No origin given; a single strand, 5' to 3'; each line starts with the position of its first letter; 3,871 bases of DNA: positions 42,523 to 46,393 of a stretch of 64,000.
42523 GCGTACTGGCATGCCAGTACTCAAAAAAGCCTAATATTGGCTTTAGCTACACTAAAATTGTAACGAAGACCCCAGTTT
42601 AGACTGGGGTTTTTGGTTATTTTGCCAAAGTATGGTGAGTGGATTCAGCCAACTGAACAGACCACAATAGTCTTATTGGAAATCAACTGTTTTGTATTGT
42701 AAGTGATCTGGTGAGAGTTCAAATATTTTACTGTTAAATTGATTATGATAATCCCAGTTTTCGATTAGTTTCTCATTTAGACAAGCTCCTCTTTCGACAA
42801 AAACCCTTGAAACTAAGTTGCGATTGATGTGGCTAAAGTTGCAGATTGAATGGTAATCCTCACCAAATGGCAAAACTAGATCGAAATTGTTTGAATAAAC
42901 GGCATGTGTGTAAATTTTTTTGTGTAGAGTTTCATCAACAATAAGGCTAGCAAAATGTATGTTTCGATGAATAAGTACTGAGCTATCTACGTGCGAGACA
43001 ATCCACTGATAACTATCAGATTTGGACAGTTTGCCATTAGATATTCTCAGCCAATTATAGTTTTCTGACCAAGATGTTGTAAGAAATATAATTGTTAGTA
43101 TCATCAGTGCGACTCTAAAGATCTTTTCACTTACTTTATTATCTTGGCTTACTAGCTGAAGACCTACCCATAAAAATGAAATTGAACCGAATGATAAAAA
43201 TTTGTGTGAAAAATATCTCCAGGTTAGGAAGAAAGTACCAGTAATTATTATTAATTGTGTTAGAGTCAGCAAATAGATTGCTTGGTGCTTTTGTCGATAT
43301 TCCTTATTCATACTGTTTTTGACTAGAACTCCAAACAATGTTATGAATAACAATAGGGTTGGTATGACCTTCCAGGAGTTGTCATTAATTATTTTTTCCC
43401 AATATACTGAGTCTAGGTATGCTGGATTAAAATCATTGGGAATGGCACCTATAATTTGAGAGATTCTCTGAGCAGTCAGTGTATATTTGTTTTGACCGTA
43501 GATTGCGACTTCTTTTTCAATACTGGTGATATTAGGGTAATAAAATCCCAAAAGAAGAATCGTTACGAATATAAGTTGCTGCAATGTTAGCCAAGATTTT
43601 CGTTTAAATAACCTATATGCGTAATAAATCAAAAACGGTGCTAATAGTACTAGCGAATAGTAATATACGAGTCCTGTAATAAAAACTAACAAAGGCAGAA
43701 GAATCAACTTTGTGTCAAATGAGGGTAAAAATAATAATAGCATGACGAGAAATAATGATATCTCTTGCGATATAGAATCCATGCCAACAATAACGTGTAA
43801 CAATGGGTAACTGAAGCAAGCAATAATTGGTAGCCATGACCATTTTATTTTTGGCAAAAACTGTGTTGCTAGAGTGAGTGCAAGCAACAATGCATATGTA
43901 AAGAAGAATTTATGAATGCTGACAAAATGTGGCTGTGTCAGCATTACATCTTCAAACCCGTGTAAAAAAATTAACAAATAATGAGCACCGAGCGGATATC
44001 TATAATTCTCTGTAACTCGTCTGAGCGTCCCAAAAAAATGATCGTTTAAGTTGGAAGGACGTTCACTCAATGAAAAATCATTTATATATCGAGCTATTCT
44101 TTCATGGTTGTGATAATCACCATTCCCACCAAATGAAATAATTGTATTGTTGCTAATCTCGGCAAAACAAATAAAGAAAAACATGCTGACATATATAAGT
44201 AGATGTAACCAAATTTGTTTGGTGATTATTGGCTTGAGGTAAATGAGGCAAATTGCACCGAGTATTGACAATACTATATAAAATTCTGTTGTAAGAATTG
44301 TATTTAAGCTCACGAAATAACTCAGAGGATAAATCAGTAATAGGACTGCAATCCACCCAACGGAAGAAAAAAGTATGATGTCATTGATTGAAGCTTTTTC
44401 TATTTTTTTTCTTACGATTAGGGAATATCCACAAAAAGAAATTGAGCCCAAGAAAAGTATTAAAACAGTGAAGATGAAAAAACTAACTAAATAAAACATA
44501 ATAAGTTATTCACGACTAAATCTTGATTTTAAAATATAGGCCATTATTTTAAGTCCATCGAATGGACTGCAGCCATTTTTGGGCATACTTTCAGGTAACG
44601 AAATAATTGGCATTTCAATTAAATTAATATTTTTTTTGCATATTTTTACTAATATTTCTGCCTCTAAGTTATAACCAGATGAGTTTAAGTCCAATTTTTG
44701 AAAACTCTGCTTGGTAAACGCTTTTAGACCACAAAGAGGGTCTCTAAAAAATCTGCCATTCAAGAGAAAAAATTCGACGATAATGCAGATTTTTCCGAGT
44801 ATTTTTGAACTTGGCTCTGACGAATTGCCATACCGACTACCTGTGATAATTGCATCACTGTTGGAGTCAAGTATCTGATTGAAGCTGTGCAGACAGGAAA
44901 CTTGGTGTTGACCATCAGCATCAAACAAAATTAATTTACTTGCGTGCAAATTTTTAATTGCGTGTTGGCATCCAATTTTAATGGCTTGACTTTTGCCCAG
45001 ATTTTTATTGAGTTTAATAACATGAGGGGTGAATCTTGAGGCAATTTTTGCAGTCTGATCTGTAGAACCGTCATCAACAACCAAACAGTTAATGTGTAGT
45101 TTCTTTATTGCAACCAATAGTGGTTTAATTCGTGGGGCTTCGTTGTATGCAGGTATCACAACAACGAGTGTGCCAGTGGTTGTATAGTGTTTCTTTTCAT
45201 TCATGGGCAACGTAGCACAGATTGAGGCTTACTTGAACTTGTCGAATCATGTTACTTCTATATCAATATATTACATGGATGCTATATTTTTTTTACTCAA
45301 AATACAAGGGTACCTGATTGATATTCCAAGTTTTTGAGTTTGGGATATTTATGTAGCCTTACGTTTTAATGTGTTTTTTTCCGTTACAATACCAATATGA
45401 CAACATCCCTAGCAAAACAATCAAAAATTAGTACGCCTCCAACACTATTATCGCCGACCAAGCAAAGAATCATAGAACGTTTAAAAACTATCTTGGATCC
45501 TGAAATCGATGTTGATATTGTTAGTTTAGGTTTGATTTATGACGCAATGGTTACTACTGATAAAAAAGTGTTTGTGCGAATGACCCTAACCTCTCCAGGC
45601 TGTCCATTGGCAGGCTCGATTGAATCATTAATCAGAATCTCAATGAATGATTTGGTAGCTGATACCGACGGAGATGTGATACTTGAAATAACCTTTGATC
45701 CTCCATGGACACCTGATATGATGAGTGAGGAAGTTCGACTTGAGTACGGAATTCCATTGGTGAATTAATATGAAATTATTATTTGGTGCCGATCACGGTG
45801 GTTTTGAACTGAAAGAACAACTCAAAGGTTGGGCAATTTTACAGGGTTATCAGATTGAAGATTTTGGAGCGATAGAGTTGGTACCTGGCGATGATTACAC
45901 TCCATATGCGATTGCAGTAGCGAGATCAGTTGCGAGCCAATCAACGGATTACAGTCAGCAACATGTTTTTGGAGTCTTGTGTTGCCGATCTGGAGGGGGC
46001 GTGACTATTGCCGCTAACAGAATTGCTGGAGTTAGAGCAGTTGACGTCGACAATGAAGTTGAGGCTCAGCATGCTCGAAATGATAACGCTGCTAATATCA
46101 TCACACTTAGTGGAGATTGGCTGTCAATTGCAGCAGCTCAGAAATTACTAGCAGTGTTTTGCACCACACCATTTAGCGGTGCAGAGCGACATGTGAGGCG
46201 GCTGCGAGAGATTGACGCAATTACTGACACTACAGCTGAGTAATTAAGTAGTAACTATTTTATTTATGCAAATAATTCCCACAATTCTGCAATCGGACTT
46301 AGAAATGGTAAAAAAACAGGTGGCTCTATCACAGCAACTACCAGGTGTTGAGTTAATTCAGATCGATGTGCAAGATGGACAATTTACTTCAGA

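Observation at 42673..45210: AT-rich two-gene glycosylation islet (GT2 plus large GT-C-like membrane protein) on the minus strand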

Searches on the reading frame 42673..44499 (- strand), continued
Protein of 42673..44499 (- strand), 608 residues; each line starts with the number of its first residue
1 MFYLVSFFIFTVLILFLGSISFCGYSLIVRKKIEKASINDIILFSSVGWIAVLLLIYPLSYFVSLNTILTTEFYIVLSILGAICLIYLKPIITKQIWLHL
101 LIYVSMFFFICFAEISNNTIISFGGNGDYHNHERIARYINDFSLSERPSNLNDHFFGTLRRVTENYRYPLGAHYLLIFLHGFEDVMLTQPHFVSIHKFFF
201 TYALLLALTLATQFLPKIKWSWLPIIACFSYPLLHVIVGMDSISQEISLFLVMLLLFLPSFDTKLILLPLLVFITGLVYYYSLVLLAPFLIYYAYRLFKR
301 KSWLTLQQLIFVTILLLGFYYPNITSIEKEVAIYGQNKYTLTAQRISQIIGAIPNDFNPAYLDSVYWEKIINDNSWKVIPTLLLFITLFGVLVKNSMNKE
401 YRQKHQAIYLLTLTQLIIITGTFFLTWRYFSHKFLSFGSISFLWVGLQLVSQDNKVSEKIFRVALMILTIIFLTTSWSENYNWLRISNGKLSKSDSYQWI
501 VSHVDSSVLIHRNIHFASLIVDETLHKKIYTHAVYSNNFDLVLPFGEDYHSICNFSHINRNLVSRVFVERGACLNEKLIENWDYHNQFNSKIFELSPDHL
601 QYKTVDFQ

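Call 91: search_dna_similar(query=window:42673-44499:-, collection=plasmids, mode=protein, max_evalue=0.001, max_rows=5)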
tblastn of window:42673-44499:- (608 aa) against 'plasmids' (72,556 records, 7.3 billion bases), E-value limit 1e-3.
No match.

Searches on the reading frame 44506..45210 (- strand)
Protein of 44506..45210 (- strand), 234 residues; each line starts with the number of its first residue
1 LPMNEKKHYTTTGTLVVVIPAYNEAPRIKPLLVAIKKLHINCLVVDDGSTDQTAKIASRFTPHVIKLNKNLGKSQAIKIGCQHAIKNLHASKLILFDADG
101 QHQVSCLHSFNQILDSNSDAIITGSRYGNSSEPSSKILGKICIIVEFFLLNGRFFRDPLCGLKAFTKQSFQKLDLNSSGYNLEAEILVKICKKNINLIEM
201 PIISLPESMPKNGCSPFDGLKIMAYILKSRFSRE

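Call 6: search_protein_families(library=pfam, proteins=[window:44506-45210:-], max_evalue=0.01)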
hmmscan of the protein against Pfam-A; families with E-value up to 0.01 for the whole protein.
window:44506-45210:- (234 aa): 1 family
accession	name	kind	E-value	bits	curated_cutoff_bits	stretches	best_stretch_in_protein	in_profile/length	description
PF00535.33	Glycos_transf_2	-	1.3e-21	77.7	23.3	1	17-140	2-129/168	Glycosyl transferase family 2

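Call 7: search_protein_families(library=ncbifam, proteins=[window:44506-45210:-], max_evalue=0.01)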
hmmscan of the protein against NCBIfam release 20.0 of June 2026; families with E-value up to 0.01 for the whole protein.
window:44506-45210:- (234 aa): 18 families
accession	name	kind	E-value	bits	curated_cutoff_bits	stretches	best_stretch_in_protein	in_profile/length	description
NF058614.1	PPMAGASynPpgS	equivalog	1.8e-28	99.5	370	1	17-224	4-217/226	polyprenyl-phospho-N-acetylgalactosaminyl synthase PpgS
TIGR04182.1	glyco_TIGR04182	equivalog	6e-25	88.2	325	1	16-228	3-216/293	S-layer glycoprotein N-glycosyltransferase AglJ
TIGR04283.1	glyco_like_mftF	equivalog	6.2e-11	42.3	182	1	16-117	2-100/221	TIGR04283 family arsenosugar biosynthesis glycosyltransferase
NF041391.1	DPhHxTase_Halo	equivalog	1.2e-10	40.7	375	1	21-223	3-202/213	dolichyl-phosphate hexose transferase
TIGR03937.1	PgaC_IcaA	equivalog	2.1e-09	36.8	422.3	1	6-143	38-177/407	poly-beta-1,6-N-acetyl-D-glucosamine synthase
NF041875.1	EPS_EpsD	equivalog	1.8e-08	34.2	370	1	16-125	2-115/325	exopolysaccharide biosynthesis glycosyltransferase EpsD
NF010496.0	PRK13915.1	equivalog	9.7e-07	28.1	262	1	11-73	29-97/307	glucosyl-3-phosphoglycerate synthase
TIGR01556.1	rhamnosyltran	subfamily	1.3e-06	27.8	200.55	1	28-127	10-112/281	rhamnosyltransferase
TIGR03965.1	mycofact_glyco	equivalog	3.4e-06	26.2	280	1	14-88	75-157/467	mycofactocin biosynthesis glycosyltransferase MftF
TIGR03469.1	HpnB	hypoth_equivalog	3.5e-06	26.3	379.25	1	12-110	43-156/386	hopene-associated glycosyltransferase HpnB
NF047588.1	GlcsyltransPgfSStrep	equivalog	5.8e-06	25.7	500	1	16-171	4-165/308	glycosyltransferase PgfS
NF007986.1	PRK10714.1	equivalog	1.3e-05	24.4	529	1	15-121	8-122/316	undecaprenyl-phosphate 4-deoxy-4-formamido-L-arabinose transferase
NF007482.0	PRK10073.1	equivalog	1.8e-05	23.9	423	1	12-84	5-84/334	glycosyltransferase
NF038302.1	EPS_HpsE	equivalog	3.4e-05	23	300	1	15-103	3-100/307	hormogonium polysaccharide biosynthesis glycosyltransferase HpsE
NF045692.1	OglycostaseCruG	equivalog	0.00016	20.8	600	1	7-61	35-92/386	2'-O-glycosyltransferase CruG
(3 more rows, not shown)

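Call 12: find_homologous_proteins(query=window:44506-45210:-, max_evalue=0.001)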
Query window:44506-45210:- (234 aa): 1871 proteins with E <= 0.001 among 2277 candidates; the best 120 are listed.
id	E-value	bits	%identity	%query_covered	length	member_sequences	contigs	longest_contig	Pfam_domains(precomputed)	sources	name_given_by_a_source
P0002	7.2e-150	515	100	99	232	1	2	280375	PF00535.33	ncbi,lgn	-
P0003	2.2e-68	248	54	92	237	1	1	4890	PF00535.33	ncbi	-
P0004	4.5e-33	133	39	93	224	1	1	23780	PF13641.13,PF00535.33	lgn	-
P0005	3.4e-28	117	37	80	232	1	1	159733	PF13641.13,PF00535.33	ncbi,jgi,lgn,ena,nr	ncbi:MAG: glycosyltransferase family 2 protein [Patescibacteria group bacterium]|jgi:glycosyltransfe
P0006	5.7e-27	113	39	80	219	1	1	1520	PF00535.33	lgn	-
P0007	3.0e-26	110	36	91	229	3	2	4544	PF00535.33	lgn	-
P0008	2.2e-24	104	32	91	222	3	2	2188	PF13641.13,PF00535.33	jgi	-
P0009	7.4e-24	103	38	80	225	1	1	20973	PF00535.33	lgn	-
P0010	1.2e-23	102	33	92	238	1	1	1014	PF13641.13,PF00535.33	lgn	-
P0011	2.8e-23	101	32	88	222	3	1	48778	PF00535.33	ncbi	-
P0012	8.3e-23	99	35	92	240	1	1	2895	PF13641.13,PF00535.33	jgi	jgi:glycosyltransferase involved in cell wall biosynthesis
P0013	9.4e-23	99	32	94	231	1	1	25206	PF13641.13,PF00535.33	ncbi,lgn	-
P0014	1.5e-22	98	33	82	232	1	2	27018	PF13641.13,PF00535.33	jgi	jgi:glycosyltransferase involved in cell wall biosynthesis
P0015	2.5e-22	98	34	92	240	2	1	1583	PF13641.13,PF00535.33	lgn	-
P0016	3.3e-22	97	32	94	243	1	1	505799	PF00535.33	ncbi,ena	-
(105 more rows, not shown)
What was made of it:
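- Tried and rejected: Taxonomy stays inferred: the named GT2 relatives are mostly Patescibacteria/CPR MAGs (call 12).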

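Call 13: find_encoding_contigs(protein=P0003, flank=10000, max_places=4)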
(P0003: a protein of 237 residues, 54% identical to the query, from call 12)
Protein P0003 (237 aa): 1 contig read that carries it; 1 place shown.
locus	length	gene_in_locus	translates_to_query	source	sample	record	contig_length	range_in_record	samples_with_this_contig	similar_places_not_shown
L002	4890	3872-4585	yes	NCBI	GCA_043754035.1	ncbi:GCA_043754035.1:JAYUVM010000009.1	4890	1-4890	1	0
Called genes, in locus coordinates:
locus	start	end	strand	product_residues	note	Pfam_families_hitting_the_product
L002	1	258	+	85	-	?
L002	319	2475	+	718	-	PF00009:GTP_EFTU, PF22042:EF-G_D2, PF03144:GTP_EFTU_D2, PF14492:EFG_III, PF16658:RF3_C (weak), PF03764:EFG_IV, PF00679:EFG_C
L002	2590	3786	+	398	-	PF00009:GTP_EFTU, PF03144:GTP_EFTU_D2, PF03143:GTP_EFTU_D3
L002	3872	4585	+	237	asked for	PF00535:Glycos_transf_2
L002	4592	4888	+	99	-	?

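Call 14: find_encoding_contigs(protein=P0004, flank=10000, max_places=4)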
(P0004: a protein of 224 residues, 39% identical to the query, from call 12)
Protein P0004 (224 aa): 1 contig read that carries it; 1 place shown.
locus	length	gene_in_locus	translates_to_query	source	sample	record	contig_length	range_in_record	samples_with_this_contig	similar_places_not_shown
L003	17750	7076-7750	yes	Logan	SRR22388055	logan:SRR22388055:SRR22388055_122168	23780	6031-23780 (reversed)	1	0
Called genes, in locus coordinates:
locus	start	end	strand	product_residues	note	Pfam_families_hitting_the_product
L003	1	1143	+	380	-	?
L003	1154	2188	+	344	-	PF01408:GFO_IDH_MocA, PF03447:NAD_binding_3 (weak), PF02894:GFO_IDH_MocA_C, PF22725:GFO_IDH_MocA_C3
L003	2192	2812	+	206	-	PF25084:LbH_EIF2B (faint), PF25087:GMPPB_C (faint), PF14602:Hexapep_2 (faint), PF00132:Hexapep (weak)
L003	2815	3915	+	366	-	PF01053:Cys_Met_Meta_PP (weak), PF00155:Aminotran_1_2, PF01041:DegT_DnrJ_EryC1, PF01212:Beta_elim_lyase (weak)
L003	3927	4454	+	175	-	-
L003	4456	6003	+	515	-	-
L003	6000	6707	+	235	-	PF00535:Glycos_transf_2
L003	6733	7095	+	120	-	PF10066:DUF2304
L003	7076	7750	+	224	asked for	PF13641:Glyco_tranf_2_3, PF00535:Glycos_transf_2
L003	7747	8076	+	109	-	PF10066:DUF2304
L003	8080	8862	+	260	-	PF00535:Glycos_transf_2, PF10111:Glyco_tranf_2_2, PF13641:Glyco_tranf_2_3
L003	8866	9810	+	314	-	PF01370:Epimerase, PF02719:Polysacc_synt_2 (faint), PF01073:3Beta_HSD (weak), PF16363:GDP_Man_Dehyd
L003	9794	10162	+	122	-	-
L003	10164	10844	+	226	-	PF00535:Glycos_transf_2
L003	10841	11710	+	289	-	PF13489:Methyltransf_23, PF13847:Methyltransf_31, PF08241:Methyltransf_11, PF08242:Methyltransf_12, PF13649:Methyltransf_25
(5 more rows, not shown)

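Call 35: search_protein_families(library=pfam, proteins=[L008:10356-10601:+, L008:10792-11214:+, L016:1427-1750:+, L008:9377-9880:+], max_evalue=0.1)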
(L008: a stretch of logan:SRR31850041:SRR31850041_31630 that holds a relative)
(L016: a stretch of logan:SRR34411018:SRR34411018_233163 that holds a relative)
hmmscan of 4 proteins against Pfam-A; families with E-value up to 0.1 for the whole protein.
L008:10356-10601:+ (81 aa): 0 families

L008:10792-11214:+ (140 aa): 1 family
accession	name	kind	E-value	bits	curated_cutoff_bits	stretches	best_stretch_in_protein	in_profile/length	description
PF14329.11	DUF4386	-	0.014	15.7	27.6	1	20-131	99-202/210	Domain of unknown function (DUF4386)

L016:1427-1750:+ (108 aa): 1 family
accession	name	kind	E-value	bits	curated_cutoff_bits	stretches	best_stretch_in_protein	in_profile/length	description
PF06168.16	DUF981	-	0.021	15.2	29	1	6-99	80-171/186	Protein of unknown function (DUF981)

L008:9377-9880:+ (167 aa): 1 family
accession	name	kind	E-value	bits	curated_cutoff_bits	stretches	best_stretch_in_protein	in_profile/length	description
PF08638.16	Med14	-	0.072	12.9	25.6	0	38-94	126-182/191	Mediator complex subunit MED14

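Call 63: search_solved_structures(query=window:44506-45210:-, max_evalue=0.001, show_alignments=2)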
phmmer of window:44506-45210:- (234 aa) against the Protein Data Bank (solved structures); distinct sequences matched with E-value up to 0.001: 1.
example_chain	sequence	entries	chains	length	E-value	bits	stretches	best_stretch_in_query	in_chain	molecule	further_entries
5mlz_A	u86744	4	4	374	1e-12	51.4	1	13-202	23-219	Dolichol monophosphate mannose synthase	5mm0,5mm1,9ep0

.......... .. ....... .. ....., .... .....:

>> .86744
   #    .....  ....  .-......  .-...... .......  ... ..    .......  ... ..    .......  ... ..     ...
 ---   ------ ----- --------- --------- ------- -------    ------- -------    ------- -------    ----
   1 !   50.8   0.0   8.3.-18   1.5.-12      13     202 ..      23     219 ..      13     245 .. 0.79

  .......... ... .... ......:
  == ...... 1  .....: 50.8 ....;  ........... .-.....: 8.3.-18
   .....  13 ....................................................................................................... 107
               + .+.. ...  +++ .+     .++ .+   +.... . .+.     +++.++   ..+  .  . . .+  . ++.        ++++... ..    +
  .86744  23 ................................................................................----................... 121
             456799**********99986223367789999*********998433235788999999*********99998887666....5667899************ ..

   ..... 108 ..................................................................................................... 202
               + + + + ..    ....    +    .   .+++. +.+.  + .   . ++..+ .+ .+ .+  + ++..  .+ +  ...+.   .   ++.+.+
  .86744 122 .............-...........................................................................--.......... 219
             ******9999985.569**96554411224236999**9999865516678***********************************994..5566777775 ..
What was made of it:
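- On Polyprenyl-phosphate sugar synthases (DPM1/DPMS, PpgS, AglJ, GtrB/CsbB/ArnC group): FDADGQH aligns with MDADLQH, and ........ with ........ (call 63).
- Closest known: Eukaryotic and archaeal Dol-P-sugar-dependent GT-C enzymes. Same: The GT2's only solved-structure relative by sequence is archaeal DPMS (call 63).
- The sole PDB sequence hit is DPMS 5mlz, with the DAD motif aligned (call 63). Every one of the GT2's best family and structure matches is a polyprenol-phosphate glycosyltransferase (calls 7 and 63).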

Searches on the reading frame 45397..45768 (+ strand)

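Call 6: search_protein_families(library=pfam, proteins=[window:45397-45768:+], max_evalue=0.01)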
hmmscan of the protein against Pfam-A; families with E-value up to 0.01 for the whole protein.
window:45397-45768:+ (123 aa): 1 family
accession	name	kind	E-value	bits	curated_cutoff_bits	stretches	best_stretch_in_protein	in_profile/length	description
PF01883.24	FeS_assembly_P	-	6.8e-15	55.5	23.5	1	22-80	1-58/73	Iron-sulfur cluster assembly protein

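Call 35: search_protein_families(library=pfam, proteins=[L008:10356-10601:+, L008:10792-11214:+, L016:1427-1750:+, L008:9377-9880:+], max_evalue=0.1)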
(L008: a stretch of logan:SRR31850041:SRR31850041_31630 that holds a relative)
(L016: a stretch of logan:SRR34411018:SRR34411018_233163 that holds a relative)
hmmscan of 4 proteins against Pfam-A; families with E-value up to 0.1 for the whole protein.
L008:10356-10601:+ (81 aa): 0 families

L008:10792-11214:+ (140 aa): 1 family
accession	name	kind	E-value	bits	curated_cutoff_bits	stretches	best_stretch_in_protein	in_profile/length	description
PF14329.11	DUF4386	-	0.014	15.7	27.6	1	20-131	99-202/210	Domain of unknown function (DUF4386)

L016:1427-1750:+ (108 aa): 1 family
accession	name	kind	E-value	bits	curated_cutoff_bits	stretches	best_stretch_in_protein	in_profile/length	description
PF06168.16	DUF981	-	0.021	15.2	29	1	6-99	80-171/186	Protein of unknown function (DUF981)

L008:9377-9880:+ (167 aa): 1 family
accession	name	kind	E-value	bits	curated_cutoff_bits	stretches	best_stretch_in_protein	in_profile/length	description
PF08638.16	Med14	-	0.072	12.9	25.6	0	38-94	126-182/191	Mediator complex subunit MED14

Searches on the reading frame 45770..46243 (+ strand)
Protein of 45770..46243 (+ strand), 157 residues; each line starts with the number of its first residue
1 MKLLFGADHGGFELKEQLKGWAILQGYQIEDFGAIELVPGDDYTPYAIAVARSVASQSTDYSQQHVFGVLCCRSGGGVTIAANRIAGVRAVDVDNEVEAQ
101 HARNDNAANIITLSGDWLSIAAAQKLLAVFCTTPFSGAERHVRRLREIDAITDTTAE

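Call 6: search_protein_families(library=pfam, proteins=[window:45770-46243:+], max_evalue=0.01)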
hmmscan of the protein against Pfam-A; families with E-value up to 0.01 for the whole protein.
window:45770-46243:+ (157 aa): 1 family
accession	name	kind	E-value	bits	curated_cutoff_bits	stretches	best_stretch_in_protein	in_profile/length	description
PF02502.23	LacAB_rpiB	-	1.7e-32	112.7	24.7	1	5-148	3-138/138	Ribose/Galactose Isomerase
